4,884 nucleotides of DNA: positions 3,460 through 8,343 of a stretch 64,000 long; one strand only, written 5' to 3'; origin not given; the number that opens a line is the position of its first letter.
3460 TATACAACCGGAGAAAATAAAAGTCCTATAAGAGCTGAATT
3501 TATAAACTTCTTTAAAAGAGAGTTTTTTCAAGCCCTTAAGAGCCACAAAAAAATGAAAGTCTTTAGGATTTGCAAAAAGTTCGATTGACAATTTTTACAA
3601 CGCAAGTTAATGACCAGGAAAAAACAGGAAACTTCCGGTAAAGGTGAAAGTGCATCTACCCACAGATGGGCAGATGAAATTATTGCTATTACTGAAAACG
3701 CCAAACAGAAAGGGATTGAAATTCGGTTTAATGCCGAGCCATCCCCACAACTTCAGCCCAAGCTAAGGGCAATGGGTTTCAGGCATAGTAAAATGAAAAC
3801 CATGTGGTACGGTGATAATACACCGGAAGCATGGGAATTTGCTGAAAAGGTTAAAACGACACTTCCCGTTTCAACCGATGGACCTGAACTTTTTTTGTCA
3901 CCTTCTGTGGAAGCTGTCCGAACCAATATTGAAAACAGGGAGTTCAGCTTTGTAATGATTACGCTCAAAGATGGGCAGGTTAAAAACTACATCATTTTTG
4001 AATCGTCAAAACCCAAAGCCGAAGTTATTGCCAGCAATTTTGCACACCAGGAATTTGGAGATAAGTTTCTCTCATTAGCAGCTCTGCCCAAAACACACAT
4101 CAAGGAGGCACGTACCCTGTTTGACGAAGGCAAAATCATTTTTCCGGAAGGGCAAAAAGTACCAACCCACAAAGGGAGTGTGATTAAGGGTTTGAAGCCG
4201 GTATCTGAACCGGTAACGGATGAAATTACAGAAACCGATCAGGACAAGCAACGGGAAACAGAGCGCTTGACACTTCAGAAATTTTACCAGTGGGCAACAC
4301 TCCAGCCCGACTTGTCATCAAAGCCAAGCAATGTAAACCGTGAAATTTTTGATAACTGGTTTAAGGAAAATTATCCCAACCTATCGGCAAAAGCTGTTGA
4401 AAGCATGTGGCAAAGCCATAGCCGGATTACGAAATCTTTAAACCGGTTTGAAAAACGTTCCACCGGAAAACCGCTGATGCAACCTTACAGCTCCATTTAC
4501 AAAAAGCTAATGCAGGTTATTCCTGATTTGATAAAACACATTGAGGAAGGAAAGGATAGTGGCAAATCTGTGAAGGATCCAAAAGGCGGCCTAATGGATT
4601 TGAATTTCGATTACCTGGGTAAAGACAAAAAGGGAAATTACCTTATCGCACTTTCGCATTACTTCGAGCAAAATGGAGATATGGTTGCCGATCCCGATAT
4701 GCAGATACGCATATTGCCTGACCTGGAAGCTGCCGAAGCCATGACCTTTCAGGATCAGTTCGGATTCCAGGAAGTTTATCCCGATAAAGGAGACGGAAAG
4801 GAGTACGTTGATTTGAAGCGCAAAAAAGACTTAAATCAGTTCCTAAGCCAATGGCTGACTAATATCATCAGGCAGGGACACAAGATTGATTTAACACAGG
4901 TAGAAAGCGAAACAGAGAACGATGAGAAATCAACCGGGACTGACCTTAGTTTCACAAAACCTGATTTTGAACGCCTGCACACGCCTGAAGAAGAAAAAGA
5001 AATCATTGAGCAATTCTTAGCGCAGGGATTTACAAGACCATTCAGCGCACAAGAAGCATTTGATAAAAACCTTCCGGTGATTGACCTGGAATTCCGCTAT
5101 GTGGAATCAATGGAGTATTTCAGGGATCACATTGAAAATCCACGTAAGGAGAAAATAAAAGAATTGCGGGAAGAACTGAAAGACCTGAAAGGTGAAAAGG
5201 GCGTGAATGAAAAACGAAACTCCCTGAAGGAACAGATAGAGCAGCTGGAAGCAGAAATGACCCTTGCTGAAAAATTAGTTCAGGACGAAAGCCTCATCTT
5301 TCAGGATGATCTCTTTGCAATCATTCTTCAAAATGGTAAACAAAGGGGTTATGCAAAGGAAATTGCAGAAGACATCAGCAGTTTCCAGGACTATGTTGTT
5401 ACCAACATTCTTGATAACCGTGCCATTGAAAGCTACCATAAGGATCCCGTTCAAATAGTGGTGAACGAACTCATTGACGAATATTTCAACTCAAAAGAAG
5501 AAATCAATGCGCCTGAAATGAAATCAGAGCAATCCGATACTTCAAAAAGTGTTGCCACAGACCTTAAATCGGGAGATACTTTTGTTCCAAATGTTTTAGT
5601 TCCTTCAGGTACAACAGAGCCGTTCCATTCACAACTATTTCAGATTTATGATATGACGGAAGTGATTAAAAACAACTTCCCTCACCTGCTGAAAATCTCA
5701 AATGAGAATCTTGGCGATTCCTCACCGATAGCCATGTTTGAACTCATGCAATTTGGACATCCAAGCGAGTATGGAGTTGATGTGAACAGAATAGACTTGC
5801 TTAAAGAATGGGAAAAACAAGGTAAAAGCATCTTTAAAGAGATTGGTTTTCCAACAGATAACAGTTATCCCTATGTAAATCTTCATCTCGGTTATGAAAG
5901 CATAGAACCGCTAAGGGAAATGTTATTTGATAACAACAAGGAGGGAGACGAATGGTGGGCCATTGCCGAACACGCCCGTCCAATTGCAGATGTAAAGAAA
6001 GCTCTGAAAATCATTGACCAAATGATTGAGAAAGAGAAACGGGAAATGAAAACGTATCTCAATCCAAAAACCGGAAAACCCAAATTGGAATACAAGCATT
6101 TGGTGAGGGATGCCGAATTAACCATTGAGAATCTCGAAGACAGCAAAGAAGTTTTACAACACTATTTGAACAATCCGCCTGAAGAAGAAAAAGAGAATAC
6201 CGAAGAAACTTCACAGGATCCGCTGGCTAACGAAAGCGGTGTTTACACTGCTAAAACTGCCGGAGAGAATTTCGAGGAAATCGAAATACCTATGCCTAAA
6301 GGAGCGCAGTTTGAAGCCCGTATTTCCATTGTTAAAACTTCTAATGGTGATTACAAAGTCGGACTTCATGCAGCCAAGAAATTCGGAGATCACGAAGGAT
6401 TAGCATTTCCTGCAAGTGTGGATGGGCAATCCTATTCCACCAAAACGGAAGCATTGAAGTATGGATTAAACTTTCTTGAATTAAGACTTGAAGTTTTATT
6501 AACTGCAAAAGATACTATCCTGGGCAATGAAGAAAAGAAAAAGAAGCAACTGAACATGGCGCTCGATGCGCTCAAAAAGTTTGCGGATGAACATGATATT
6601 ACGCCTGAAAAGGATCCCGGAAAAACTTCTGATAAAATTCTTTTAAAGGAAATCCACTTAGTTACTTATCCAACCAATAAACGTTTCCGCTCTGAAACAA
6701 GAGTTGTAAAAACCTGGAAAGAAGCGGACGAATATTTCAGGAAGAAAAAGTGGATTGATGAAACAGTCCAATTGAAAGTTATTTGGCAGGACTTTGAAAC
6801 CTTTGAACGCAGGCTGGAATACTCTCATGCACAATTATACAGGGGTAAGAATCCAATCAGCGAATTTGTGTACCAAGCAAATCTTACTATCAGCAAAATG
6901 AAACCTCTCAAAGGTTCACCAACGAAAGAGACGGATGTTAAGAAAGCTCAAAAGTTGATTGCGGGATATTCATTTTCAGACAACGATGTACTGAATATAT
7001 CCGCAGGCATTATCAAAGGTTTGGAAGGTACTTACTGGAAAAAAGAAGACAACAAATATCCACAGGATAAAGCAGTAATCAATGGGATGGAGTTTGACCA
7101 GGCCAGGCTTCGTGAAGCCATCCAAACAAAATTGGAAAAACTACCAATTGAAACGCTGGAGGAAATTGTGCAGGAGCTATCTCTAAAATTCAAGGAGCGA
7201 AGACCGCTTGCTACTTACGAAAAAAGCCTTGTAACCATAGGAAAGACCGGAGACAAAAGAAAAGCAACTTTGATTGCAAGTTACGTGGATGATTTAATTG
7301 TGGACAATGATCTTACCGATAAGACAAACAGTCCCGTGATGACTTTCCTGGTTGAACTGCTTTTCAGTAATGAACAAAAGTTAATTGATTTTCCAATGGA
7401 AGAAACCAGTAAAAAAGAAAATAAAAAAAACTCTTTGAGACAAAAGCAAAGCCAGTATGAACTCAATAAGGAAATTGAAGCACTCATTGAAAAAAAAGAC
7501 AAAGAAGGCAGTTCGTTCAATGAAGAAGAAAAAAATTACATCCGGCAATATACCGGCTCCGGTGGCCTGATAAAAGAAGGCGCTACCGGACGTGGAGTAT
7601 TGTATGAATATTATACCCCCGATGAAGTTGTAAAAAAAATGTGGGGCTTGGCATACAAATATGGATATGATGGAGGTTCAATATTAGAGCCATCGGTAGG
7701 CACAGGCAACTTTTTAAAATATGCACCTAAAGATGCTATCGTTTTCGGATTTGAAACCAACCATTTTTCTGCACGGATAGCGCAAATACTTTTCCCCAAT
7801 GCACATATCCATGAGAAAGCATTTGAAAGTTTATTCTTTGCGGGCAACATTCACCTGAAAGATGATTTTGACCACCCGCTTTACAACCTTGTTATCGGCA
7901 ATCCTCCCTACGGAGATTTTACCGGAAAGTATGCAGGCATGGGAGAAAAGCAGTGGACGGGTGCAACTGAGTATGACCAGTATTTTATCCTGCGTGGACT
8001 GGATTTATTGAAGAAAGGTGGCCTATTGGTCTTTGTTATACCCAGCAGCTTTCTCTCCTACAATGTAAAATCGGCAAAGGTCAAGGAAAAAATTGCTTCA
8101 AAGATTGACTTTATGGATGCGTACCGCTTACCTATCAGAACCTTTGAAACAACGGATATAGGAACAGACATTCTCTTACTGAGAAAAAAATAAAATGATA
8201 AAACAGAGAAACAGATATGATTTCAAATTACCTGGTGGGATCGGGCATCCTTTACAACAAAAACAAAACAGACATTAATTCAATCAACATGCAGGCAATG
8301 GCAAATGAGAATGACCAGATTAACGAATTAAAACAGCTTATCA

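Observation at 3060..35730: ~32 kb virus-like element lacking every hallmark of tailed phages or conjugative elements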

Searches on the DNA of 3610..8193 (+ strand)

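Call 83: search_rna_families(source=L134, start=1, end=600, threshold=evalue, max_evalue=0.01)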
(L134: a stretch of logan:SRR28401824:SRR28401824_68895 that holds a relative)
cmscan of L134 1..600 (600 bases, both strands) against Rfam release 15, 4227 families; matches with E-value up to 0.01: 2.
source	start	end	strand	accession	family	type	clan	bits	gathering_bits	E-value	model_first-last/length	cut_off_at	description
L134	28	275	+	RF00028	Intron_gpI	Intron;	-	72.1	50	2.3e-18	1-253/253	no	Group I catalytic intron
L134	325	386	-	RF02901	AaHKsRNA41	Gene; sRNA;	-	23.8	97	0.0025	1-187/187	no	Aggregatibacter sRNA 41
